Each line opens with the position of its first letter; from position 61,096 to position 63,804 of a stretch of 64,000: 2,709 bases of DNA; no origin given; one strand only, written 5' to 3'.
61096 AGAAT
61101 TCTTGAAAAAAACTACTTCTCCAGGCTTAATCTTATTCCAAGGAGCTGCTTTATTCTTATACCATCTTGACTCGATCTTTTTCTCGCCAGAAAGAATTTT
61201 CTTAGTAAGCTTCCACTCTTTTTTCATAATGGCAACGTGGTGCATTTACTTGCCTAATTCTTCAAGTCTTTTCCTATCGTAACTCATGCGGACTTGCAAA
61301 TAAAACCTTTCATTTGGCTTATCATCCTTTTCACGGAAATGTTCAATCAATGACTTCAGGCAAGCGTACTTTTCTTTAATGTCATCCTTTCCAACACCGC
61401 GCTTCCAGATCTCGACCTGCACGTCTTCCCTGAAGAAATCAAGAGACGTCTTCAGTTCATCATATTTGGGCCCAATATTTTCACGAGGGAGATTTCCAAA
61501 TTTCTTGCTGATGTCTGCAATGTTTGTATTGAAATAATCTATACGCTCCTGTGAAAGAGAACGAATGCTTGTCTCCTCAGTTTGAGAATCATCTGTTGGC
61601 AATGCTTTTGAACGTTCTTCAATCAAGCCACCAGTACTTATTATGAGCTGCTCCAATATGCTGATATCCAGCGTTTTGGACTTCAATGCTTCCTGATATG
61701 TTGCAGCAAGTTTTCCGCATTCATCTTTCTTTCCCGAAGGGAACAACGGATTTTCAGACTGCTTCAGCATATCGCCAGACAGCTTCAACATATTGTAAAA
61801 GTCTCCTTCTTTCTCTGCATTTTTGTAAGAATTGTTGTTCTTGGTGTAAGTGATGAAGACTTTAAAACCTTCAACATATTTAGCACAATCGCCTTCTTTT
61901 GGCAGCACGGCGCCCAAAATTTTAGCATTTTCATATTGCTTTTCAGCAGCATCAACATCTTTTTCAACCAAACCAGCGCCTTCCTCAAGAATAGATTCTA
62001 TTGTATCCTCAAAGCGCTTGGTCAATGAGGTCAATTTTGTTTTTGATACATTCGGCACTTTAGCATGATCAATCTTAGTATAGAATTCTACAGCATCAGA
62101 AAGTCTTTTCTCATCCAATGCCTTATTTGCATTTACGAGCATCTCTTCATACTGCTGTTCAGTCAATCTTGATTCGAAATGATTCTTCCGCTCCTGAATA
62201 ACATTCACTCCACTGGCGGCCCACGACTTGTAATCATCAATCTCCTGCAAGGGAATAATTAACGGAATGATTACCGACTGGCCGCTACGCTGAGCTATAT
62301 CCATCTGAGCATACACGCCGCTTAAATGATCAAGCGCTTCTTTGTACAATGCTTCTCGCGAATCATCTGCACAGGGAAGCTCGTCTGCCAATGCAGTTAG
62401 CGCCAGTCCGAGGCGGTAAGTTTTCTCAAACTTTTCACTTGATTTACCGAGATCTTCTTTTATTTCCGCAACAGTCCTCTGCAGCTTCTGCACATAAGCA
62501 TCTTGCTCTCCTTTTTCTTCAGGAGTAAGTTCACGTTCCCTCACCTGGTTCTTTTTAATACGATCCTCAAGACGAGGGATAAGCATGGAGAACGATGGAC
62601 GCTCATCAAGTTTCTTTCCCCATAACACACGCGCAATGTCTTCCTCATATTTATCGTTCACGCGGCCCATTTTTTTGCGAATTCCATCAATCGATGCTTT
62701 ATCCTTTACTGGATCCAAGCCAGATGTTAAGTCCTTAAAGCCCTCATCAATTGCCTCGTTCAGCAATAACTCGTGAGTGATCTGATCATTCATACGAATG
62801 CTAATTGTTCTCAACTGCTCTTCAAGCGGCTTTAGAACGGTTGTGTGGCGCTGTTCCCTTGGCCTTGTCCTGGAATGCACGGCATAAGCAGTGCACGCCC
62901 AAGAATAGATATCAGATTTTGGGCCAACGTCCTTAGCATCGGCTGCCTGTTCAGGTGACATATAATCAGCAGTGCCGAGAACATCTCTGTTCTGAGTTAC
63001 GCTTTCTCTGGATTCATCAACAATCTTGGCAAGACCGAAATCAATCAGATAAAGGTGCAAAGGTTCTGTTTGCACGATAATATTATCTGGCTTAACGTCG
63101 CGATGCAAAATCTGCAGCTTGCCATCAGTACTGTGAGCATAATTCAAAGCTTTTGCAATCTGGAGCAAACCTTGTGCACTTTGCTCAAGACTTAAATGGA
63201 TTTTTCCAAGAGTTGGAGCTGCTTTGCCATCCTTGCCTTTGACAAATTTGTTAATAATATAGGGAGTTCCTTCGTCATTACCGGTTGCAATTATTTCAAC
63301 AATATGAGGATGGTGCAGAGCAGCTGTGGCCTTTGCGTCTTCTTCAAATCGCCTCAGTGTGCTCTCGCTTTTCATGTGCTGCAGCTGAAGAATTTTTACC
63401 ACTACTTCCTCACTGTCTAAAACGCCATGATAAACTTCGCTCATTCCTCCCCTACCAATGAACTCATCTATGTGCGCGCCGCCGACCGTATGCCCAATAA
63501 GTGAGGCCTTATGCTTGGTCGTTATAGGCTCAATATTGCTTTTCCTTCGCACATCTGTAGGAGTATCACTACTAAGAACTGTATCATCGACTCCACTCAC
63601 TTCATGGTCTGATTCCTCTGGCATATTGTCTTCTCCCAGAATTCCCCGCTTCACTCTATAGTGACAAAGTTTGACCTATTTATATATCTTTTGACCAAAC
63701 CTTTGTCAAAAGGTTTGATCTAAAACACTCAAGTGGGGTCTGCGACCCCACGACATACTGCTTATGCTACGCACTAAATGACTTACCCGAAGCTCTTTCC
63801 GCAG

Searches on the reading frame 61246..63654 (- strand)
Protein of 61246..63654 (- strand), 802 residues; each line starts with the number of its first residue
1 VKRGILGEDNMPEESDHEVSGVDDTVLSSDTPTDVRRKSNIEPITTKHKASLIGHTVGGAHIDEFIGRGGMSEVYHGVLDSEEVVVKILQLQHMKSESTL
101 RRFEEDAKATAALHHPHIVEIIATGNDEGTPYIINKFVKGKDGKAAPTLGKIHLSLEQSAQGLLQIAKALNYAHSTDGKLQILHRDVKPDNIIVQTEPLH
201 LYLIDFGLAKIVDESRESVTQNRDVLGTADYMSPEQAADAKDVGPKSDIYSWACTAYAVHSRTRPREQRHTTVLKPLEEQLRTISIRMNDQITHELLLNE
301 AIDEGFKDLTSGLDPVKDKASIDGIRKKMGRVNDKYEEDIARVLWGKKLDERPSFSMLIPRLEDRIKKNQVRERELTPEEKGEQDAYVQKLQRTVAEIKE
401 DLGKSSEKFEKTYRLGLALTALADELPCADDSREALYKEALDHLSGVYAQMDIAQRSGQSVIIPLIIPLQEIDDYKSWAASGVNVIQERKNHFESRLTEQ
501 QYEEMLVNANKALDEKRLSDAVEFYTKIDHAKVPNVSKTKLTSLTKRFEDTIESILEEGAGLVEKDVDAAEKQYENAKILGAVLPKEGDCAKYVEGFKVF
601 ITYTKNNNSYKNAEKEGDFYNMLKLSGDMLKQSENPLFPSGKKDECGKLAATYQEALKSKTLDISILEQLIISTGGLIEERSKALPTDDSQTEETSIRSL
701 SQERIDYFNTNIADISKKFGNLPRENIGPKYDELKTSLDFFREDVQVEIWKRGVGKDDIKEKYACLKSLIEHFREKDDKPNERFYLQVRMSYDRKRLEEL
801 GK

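Call 9: search_protein_families(library=ncbifam, max_evalue=0.001, proteins=[window:61246-63654:-])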
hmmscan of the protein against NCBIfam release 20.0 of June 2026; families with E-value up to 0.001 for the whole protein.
window:61246-63654:- (802 aa): 11 families
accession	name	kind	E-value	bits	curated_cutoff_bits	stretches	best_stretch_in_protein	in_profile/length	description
NF033483.0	PknB_PASTA_kin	equivalog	6.5e-51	174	450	1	61-265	10-207/563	Stk1 family PASTA domain-containing Ser/Thr kinase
NF052427.1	StpK7MSMEG_1200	equivalog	1e-34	120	900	1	58-266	7-209/601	serine/threonine protein kinase StpK7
NF047741.1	antiphage_MADS6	equivalog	1.2e-28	100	460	2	155-271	297-406/612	methylation-associated defense system protein kinase MAD6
TIGR03903.1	TOMM_kin_cyc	equivalog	1.2e-24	86.3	705.75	1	81-253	3-176/1267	TOMM system kinase/cyclase fusion protein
NF009651.0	PRK13184.1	equivalog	5.5e-15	54.4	839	1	64-259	8-224/932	serine/threonine-protein kinase PknD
NF043056.1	T4SS_LegK1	equivalog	1.1e-12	47.4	550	1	181-407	209-434/516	Dot/Icm T4SS effector kinase LegK1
NF053615.1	SerThrKinAfsKStmc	equivalog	5.7e-12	45.1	1300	1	166-255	121-202/809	protein serine/threonine kinase AfsK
NF038150.1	lanthi_synth_IV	equivalog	1.6e-10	40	650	1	126-335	263-459/851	class IV lanthionine synthetase LanL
NF033442.0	BREX_PglW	equivalog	1.2e-09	36.4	990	1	60-214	514-665/1391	BREX system serine/threonine kinase PglW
TIGR03724.2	arch_bud32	equivalog_domain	4.9e-05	22.9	125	1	179-217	103-139/193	KEOPS complex kinase/ATPase Bud32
NF011460.0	PRK14879.1-1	equivalog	0.0004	19.6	199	0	156-220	104-168/232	Kae1-associated kinase Bud32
